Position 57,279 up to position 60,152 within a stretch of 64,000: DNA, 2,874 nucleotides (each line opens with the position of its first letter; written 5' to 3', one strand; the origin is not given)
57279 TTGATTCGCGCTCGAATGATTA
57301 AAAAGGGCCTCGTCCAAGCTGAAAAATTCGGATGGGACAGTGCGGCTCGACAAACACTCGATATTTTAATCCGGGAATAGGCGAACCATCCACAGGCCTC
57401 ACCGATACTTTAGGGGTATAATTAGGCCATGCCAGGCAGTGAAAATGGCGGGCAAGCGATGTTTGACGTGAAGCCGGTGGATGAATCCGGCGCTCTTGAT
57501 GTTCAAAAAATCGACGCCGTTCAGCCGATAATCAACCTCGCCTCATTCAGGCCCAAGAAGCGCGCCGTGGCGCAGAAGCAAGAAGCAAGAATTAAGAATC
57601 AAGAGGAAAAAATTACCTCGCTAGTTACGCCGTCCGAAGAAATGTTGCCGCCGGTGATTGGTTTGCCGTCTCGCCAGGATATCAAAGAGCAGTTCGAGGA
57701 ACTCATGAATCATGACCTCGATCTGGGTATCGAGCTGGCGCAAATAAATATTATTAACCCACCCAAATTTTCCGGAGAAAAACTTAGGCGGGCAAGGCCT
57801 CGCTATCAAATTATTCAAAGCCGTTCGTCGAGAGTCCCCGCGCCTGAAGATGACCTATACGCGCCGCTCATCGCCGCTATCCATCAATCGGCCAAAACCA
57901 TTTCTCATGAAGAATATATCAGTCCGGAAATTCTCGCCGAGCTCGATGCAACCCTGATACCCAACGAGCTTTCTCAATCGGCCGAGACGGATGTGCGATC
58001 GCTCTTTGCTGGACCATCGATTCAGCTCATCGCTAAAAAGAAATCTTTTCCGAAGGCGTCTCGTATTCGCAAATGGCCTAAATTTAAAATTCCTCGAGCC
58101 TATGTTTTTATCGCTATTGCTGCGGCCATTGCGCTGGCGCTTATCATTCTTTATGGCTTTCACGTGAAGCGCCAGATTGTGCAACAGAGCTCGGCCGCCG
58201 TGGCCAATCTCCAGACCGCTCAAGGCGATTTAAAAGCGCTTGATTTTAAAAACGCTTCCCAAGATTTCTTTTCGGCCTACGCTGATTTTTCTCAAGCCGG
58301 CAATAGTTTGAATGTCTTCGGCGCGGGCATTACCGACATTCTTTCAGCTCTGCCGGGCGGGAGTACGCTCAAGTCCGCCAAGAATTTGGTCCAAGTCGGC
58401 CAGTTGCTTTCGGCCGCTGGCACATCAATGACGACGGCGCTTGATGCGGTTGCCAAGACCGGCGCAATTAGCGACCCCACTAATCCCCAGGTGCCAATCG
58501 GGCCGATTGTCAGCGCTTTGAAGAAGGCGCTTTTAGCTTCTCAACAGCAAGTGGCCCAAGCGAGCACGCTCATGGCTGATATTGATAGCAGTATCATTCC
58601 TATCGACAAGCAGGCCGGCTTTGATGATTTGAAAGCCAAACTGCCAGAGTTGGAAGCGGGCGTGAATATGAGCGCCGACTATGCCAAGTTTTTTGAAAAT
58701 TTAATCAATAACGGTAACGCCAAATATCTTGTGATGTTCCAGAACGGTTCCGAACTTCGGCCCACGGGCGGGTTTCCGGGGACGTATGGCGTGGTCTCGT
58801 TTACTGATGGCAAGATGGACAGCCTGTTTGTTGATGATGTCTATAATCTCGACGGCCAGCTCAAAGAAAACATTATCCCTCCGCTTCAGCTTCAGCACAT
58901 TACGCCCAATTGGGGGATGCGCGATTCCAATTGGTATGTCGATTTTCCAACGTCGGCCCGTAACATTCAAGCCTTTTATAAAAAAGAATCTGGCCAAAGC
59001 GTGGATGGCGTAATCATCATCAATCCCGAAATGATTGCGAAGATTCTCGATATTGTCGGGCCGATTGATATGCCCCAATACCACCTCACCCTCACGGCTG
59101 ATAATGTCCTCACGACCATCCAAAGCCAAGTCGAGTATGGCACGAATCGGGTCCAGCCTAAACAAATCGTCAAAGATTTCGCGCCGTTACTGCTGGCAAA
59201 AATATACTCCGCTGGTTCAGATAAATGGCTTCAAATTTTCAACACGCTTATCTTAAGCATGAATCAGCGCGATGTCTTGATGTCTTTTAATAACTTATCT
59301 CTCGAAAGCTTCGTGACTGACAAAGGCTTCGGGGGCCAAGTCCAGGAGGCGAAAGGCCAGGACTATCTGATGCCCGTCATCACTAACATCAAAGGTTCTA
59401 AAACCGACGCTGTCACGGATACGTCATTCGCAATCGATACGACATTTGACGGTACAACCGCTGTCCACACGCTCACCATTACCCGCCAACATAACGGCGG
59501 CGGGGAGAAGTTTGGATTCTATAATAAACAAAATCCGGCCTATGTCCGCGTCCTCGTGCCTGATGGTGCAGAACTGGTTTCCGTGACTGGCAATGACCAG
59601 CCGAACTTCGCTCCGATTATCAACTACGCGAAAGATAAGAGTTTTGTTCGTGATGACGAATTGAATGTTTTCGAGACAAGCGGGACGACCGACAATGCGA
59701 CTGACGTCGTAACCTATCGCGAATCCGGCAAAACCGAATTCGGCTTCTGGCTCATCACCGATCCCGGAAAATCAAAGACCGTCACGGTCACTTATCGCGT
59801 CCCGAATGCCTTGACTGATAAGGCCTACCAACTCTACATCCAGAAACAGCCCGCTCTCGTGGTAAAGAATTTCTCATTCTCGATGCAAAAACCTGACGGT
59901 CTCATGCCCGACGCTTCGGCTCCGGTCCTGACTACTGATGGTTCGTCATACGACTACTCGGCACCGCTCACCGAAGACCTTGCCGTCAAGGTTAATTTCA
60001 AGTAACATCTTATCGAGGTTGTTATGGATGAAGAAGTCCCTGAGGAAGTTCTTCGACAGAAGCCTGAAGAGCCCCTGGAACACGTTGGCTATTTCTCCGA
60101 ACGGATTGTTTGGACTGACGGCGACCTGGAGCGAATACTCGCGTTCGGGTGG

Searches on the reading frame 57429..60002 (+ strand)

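Call 78: search_protein_families(library=pfam, proteins=[window:57429-60002:+], max_evalue=0.00001)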
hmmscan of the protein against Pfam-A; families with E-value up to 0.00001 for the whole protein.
window:57429-60002:+ (858 aa): 1 family
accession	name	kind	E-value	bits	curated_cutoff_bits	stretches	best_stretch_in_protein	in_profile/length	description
PF13196.11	DUF4012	-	4e-30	105.7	28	1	428-568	1-143/144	Protein of unknown function (DUF4012)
